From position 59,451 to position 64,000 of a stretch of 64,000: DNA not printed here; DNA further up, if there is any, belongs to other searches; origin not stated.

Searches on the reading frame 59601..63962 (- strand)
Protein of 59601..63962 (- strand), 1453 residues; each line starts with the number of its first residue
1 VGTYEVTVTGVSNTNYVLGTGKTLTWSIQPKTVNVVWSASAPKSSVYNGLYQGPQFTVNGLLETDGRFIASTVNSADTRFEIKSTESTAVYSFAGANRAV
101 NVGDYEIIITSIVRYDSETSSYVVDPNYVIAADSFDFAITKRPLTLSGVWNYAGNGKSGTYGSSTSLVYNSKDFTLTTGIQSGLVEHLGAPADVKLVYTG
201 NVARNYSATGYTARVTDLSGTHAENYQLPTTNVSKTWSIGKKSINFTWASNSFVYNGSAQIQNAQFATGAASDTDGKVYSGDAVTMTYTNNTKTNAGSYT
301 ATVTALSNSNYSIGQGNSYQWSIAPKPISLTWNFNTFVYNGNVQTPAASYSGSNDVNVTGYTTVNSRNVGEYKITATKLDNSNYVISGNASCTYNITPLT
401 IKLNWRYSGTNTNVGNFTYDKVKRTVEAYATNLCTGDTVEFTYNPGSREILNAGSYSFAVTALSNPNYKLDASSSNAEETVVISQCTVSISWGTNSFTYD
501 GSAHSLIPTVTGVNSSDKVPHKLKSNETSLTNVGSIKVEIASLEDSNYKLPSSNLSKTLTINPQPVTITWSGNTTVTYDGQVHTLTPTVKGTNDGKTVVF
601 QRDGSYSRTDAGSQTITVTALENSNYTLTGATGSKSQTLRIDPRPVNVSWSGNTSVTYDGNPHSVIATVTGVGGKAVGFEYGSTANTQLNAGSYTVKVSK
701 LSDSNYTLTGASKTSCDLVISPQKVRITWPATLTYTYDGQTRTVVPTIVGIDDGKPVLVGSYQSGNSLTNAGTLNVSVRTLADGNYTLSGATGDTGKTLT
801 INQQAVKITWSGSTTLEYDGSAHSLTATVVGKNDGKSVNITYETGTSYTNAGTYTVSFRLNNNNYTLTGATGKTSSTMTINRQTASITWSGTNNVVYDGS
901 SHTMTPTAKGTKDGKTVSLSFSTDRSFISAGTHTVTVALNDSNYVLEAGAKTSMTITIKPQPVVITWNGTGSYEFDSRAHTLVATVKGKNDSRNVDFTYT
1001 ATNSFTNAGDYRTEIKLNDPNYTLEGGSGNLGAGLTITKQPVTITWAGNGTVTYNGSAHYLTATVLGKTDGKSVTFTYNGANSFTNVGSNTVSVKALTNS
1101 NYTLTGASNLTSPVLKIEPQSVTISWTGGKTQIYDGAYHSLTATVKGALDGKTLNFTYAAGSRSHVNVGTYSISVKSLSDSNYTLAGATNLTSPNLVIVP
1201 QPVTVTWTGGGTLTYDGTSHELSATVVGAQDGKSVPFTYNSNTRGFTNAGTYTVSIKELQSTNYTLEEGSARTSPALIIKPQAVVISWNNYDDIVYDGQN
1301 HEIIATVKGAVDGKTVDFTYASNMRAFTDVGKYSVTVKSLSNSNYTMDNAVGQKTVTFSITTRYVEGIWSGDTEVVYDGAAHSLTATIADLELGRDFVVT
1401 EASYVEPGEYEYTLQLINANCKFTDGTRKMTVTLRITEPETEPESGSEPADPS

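Call 80: search_protein_families(library=pfam, proteins=[window:59601-63962:-], max_evalue=0.00001)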
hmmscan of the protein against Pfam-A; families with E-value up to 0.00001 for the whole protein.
window:59601-63962:- (1453 aa): 3 families
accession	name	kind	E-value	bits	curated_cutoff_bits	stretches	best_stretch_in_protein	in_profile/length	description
PF18887.5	MBG_3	-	8e-40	135.2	25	2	813-882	7-70/72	MBG domain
PF18676.6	MBG_2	-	5.6e-16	59.3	25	0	1129-1186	7-65/72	MBG domain (YGX type)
PF23664.1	Ig_Pom152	-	1.8e-11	44.7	27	0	690-708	71-89/106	Nucleoporin pom152-like, immunoglobulin-like domain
